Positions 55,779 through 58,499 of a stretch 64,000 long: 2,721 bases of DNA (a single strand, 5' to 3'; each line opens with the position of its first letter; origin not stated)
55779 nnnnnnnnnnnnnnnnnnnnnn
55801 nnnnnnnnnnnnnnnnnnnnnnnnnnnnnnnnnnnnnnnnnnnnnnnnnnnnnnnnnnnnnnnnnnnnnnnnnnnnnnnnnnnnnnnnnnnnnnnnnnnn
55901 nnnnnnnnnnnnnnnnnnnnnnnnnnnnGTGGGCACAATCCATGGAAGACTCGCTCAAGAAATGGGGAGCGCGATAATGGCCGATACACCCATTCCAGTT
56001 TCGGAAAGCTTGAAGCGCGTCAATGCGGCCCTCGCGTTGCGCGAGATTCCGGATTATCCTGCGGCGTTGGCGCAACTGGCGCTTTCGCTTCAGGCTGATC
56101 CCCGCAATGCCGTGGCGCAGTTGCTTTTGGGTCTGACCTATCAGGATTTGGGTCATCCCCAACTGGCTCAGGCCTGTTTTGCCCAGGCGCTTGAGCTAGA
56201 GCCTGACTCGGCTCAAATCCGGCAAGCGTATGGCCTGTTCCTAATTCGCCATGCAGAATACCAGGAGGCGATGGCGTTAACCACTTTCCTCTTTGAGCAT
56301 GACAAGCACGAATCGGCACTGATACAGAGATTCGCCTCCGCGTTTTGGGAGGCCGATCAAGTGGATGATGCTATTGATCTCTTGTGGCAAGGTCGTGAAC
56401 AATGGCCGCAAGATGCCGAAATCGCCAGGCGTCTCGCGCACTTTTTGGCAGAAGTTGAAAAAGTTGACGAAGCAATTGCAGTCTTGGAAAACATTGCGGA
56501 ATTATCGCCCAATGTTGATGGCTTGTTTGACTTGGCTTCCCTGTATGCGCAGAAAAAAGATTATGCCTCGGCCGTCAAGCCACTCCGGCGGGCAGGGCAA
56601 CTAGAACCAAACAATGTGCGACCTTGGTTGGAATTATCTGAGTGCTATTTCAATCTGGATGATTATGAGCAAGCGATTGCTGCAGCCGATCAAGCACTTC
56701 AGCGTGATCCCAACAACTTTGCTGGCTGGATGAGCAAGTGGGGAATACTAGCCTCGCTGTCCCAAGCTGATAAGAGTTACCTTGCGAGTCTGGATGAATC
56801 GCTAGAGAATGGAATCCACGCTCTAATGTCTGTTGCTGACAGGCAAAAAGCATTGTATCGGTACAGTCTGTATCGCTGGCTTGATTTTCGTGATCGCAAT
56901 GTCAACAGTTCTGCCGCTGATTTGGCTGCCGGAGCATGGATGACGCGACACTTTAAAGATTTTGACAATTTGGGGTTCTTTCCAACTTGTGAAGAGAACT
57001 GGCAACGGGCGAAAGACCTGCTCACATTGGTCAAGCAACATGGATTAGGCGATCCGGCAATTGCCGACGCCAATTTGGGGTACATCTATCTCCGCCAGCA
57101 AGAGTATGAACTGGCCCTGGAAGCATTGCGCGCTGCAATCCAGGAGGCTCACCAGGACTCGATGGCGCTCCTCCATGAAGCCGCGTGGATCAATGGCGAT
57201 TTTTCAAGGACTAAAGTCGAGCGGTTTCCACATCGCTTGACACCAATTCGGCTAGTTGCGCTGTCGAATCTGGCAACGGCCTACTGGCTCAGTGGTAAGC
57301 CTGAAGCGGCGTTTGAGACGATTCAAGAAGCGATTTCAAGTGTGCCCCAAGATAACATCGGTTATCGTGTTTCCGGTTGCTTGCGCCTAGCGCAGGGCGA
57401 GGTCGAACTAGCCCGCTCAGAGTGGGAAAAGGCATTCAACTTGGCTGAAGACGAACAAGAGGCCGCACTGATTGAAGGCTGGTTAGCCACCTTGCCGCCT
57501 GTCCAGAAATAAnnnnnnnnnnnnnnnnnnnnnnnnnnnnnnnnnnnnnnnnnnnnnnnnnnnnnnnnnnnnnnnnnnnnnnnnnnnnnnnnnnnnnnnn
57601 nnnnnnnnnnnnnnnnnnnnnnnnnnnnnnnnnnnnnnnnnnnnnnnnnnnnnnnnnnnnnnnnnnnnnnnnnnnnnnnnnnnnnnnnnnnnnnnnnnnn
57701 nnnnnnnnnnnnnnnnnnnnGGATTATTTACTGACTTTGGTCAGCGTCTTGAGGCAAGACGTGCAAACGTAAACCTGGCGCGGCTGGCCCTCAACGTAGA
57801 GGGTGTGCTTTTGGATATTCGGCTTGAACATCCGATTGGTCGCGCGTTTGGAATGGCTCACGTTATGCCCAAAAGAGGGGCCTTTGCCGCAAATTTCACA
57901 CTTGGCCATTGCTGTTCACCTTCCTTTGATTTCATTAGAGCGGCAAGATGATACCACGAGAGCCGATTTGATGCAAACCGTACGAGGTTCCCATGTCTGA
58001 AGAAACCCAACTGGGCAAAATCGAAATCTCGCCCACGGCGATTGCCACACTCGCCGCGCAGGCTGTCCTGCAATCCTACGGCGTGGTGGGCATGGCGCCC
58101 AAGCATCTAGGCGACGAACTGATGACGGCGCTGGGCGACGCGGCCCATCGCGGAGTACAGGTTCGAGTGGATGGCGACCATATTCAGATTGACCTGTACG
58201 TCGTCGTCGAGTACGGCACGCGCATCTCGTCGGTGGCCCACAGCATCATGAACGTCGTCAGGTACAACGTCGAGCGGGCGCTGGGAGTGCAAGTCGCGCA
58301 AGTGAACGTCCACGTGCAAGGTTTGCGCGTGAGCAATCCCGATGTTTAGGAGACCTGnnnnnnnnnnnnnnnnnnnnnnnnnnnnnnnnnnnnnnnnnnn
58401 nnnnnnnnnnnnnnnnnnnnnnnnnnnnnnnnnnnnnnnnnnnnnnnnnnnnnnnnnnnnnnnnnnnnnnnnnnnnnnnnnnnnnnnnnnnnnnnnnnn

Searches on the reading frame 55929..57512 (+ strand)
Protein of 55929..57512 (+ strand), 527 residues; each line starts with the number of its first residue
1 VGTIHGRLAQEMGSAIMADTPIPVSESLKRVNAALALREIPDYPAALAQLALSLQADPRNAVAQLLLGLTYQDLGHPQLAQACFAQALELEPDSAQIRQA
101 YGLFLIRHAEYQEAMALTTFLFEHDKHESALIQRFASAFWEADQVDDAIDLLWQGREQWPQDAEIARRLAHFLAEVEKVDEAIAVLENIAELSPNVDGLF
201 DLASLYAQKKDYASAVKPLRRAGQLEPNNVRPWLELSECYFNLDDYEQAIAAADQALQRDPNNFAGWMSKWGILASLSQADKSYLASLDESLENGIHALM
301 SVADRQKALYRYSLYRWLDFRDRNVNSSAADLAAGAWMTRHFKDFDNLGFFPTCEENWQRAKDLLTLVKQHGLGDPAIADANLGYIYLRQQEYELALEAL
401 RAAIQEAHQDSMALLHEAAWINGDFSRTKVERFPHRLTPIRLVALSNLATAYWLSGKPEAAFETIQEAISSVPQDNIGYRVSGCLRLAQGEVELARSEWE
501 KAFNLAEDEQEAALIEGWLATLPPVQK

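Call 41: search_protein_families(library=pfam, proteins=[window:55929-57512:+], max_evalue=0.00001)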
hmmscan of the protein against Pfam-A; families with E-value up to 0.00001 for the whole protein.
window:55929-57512:+ (527 aa): 15 families
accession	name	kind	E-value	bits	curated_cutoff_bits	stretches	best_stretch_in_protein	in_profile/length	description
PF07719.23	TPR_2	-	7.4e-27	91.7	27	1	233-263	4-34/34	Tetratricopeptide repeat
PF13181.12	TPR_8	-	7e-26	88.6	25.7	0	231-263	2-34/34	Tetratricopeptide repeat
PF00515.34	TPR_1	-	3.2e-25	87.3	27.8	0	239-263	10-34/34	Tetratricopeptide repeat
PF13428.12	TPR_14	-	9.3e-25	85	23.5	0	231-268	2-39/44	Tetratricopeptide repeat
PF13432.12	TPR_16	-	1.1e-22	80.5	32.7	0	200-263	1-64/65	Tetratricopeptide repeat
PF14559.12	TPR_19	-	3.3e-21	75.8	25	1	208-265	3-60/68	Tetratricopeptide repeat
PF13424.12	TPR_12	-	5e-17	62.3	30.1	0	163-222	3-71/77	Tetratricopeptide repeat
PF12895.13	ANAPC3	-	1.6e-16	60.7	27.2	0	199-254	26-80/82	Anaphase-promoting complex, cyclosome, subunit 3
PF23914.1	TPR_CcmH_CycH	-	2.9e-16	60.2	42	1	51-152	40-144/158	Cytochrome c-type biogenesis protein H TPR domain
PF13431.12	TPR_17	-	5.7e-16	57.8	24.4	0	83-114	1-32/34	Tetratricopeptide repeat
PF13174.12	TPR_6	-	9.5e-14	51.5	26.3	0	234-262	4-32/33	Tetratricopeptide repeat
PF13371.12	TPR_9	-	1.1e-11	45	35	0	204-262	3-61/73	Tetratricopeptide repeat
PF13176.12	TPR_7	-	2.5e-11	43.1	27.9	0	382-409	4-31/36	Tetratricopeptide repeat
PF13414.12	TPR_11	-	5.6e-09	36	26.8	0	205-242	3-40/42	TPR repeat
PF13429.12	TPR_15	-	9.2e-07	29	26.2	1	58-185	143-270/280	Tetratricopeptide repeat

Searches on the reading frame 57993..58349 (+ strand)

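Call 41: search_protein_families(library=pfam, proteins=[window:57993-58349:+], max_evalue=0.00001)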
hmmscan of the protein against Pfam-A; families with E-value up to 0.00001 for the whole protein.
window:57993-58349:+ (118 aa): 1 family
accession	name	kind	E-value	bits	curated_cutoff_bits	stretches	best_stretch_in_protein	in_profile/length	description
PF03780.18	Asp23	-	3.1e-28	98.8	28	1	7-111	2-107/108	Asp23 family, cell envelope-related function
